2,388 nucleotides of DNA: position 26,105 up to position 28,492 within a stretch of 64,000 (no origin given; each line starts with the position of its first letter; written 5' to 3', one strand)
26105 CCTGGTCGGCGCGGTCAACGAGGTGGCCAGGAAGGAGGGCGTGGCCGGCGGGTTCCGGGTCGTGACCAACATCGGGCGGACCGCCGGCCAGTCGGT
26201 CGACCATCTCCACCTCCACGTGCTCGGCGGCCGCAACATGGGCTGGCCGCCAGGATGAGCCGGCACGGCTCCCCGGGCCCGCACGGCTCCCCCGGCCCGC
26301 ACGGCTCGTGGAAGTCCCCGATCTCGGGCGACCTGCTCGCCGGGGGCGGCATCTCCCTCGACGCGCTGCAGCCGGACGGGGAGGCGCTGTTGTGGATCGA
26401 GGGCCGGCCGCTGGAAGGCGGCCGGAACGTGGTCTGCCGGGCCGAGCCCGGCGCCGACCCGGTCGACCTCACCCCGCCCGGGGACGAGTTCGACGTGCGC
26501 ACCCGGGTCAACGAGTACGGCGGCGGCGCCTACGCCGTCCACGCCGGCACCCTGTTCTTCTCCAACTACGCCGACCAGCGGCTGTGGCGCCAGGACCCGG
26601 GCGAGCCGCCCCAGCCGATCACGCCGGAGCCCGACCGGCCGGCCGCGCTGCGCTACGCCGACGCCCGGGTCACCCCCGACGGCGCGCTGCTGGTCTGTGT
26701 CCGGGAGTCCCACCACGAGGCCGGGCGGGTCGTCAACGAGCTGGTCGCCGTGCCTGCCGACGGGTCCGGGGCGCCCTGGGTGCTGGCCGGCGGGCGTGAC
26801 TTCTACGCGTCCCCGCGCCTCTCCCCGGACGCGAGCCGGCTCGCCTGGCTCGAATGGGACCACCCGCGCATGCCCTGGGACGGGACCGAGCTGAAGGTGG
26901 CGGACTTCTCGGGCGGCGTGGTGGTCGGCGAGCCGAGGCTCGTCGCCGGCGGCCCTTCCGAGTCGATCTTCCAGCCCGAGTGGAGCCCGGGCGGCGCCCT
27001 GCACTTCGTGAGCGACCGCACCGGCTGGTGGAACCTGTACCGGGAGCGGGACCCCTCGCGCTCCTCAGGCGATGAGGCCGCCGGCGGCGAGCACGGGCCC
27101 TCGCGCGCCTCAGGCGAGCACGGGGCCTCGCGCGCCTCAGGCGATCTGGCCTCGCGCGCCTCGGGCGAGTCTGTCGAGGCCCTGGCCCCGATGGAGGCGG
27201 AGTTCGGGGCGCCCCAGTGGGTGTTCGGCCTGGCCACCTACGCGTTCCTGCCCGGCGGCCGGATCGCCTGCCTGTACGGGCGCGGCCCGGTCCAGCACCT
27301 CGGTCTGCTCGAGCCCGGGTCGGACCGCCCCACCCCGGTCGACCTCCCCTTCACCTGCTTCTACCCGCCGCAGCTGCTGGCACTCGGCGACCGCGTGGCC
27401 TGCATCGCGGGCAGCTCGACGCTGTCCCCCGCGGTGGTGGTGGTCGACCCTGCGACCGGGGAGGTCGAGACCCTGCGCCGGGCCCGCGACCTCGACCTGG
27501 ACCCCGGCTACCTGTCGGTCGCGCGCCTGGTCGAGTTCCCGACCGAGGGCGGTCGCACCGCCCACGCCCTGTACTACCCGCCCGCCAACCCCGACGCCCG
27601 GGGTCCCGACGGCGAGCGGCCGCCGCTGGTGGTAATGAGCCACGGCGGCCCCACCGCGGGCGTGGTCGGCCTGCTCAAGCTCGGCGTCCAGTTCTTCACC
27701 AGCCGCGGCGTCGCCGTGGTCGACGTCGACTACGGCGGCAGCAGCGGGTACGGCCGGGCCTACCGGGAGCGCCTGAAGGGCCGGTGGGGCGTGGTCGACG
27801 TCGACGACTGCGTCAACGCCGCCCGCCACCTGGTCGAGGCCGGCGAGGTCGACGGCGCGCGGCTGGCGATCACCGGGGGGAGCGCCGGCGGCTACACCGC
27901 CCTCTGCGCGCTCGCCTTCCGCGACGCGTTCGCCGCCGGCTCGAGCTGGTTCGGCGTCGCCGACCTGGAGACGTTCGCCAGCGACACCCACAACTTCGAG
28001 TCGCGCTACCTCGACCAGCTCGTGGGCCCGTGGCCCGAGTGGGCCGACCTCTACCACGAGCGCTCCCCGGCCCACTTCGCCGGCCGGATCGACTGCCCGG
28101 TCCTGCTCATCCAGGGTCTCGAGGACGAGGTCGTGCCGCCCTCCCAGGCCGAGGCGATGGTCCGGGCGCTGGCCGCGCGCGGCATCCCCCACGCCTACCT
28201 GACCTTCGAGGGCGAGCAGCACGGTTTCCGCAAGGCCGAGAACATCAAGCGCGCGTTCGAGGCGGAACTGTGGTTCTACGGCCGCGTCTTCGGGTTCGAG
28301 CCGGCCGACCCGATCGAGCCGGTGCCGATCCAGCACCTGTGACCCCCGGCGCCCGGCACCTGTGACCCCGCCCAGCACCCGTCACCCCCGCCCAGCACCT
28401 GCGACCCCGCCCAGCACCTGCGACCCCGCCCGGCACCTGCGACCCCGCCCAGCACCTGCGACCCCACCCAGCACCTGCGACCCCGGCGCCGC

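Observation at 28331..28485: Recurrent tandem duplication of gene 3' termini including the stop codon: S9 peptidase 19 bp ×8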

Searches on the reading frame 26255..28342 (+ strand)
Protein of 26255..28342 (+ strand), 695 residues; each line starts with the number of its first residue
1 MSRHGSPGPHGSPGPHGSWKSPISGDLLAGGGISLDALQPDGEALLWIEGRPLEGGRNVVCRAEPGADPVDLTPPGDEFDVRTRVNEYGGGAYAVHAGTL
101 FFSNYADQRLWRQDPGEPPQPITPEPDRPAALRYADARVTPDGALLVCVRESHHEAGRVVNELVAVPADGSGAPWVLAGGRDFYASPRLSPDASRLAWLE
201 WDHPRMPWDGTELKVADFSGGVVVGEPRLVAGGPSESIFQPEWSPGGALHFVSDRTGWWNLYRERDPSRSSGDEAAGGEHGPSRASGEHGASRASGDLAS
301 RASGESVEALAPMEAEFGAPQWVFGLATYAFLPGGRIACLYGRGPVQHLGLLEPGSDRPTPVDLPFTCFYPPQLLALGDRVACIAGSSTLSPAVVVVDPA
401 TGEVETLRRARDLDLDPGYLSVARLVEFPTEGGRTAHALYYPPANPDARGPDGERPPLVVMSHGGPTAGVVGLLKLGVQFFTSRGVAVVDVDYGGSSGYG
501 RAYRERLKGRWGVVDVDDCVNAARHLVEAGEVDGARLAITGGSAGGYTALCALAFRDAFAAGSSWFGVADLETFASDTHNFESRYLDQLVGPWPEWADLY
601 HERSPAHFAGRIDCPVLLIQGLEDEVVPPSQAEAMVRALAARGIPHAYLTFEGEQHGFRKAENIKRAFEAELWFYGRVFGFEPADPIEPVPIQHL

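Call 6: search_protein_families(library=pfam, proteins=[window:26255-28342:+])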
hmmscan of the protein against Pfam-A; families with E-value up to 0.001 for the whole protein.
window:26255-28342:+ (695 aa): 7 families
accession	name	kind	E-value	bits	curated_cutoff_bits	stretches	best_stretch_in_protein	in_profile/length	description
PF00326.27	Peptidase_S9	-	6.5e-49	166.7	22.6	1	478-680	7-211/213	Prolyl oligopeptidase family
PF20434.5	BD-FAE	-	2.7e-09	37.3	26.8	1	515-639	66-215/215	BD-FAE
PF01738.24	DLH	-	5.3e-08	33.1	21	1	516-664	77-194/217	Dienelactone hydrolase family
PF05448.18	AXE1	-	2.2e-06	27.1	21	0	607-642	257-292/321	Acetyl xylan esterase (AXE1)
PF07859.19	Abhydrolase_3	-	7.2e-05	23.1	25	1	516-658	49-208/210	alpha/beta hydrolase fold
PF12146.15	Hydrolase_4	-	0.00011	22.1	27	0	609-642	187-220/239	Serine aminopeptidase, S33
PF02129.25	Peptidase_S15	-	0.00033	20.9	23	0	595-652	204-256/262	X-Pro dipeptidyl-peptidase (S15 family)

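Call 11: find_related_loci(query=window:26255-28342:+, collection=genome_contigs, flank=10000)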
Query window:26255-28342:+ (695 aa) in genome_contigs; peptide patterns used: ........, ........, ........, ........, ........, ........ (x = any residue, [..] = any of these).
600 stretches matched a pattern (row limit reached: there are more); 598 encode a relative of the query (tblastn E <= 1e-3); the best 80 are kept; 80 distinct loci.
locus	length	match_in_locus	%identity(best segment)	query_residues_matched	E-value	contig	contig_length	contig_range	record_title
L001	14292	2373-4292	53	15-695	0e+0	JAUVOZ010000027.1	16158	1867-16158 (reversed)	MAG: Anaerolineae bacterium isolate CSMAG_649 CSMAG_649_k141_1104120_length_16158_cov_11.9911, whole genome shotgun sequ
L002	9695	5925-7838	53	12-695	0e+0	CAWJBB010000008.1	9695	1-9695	MAG: uncultured delta proteobacterium isolate MFD04850.bin.2.19 genome assembly, contig: contig_108887, whole genome sho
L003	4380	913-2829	55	15-695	0e+0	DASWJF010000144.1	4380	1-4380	MAG TPA_asm: Actinomycetota bacterium isolate SMAG_U2888 k141_1986225, whole genome shotgun sequence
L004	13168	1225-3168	56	15-695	0e+0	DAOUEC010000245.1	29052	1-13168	MAG TPA_asm: Anaerolineae bacterium isolate N3_163 k131_888124, whole genome shotgun sequence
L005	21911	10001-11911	54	15-695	0e+0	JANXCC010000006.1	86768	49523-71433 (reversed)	MAG: Candidatus Bipolaricaulota bacterium isolate SKYB55 NODE_6_length_86768_cov_123.238710, whole genome shotgun sequen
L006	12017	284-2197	54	14-695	0e+0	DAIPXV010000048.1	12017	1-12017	MAG TPA_asm: Candidatus Bipolaricaulota bacterium isolate CTOTU1357 NODE_424_length_12017_cov_4.393245, whole genome sho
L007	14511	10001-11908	52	15-695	0e+0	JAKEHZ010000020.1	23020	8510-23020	MAG: Acidobacteria bacterium isolate PMV_8.33 PMV_8.33.k101_25262, whole genome shotgun sequence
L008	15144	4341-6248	53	14-695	0e+0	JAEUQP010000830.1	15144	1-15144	MAG: Acidobacteria bacterium isolate new MAG-254 k141_530810, whole genome shotgun sequence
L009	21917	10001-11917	54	15-695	0e+0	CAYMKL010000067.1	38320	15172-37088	MAG TPA_asm: uncultured Anaerolineae bacterium isolate SRP167671_co1_184 genome assembly, contig: NODE_1188_length_38320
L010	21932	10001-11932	52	9-695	0e+0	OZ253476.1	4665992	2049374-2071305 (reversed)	MAG: Dehalococcoidia bacterium isolate f6f1a14d-75c1-44c4-996a-bd844335e16e genome assembly, chromosome: 1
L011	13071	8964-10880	55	15-695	0e+0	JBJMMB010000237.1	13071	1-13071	MAG: Chloroflexia bacterium isolate H1_18_all_fractions_metab_maxb_101_63_9 k255_3609382, whole genome shotgun sequence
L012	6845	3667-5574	53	15-695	0e+0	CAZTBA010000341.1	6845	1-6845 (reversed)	MAG TPA_asm: uncultured bacterium isolate SRP323688_co1_241 genome assembly, contig: NODE_15664_length_6845_cov_6.207216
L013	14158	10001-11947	53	8-695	0e+0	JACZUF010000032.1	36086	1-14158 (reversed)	MAG: Chloroflexota bacterium isolate B15T1B11 B15T1B11_NODE169, whole genome shotgun sequence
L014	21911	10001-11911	53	15-695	0e+0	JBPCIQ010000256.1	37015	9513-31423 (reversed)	MAG: Pyrinomonadaceae bacterium isolate TH_ant_mag_4 S1Ck127_4490562_flag_0_multi_7.9932_len_37015, whole genome shotgun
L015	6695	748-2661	50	15-695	0e+0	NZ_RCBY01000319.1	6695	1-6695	Okeania hirsuta strain PAB10Feb10-1 PAB_NODE_319, whole genome shotgun sequence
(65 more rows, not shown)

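Call 12: find_encoding_contigs(protein=window:26255-28342:+, flank=10000, max_places=10)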
Protein window:26255-28342:+ (695 aa): no gene with exactly this product is on record in the collection.
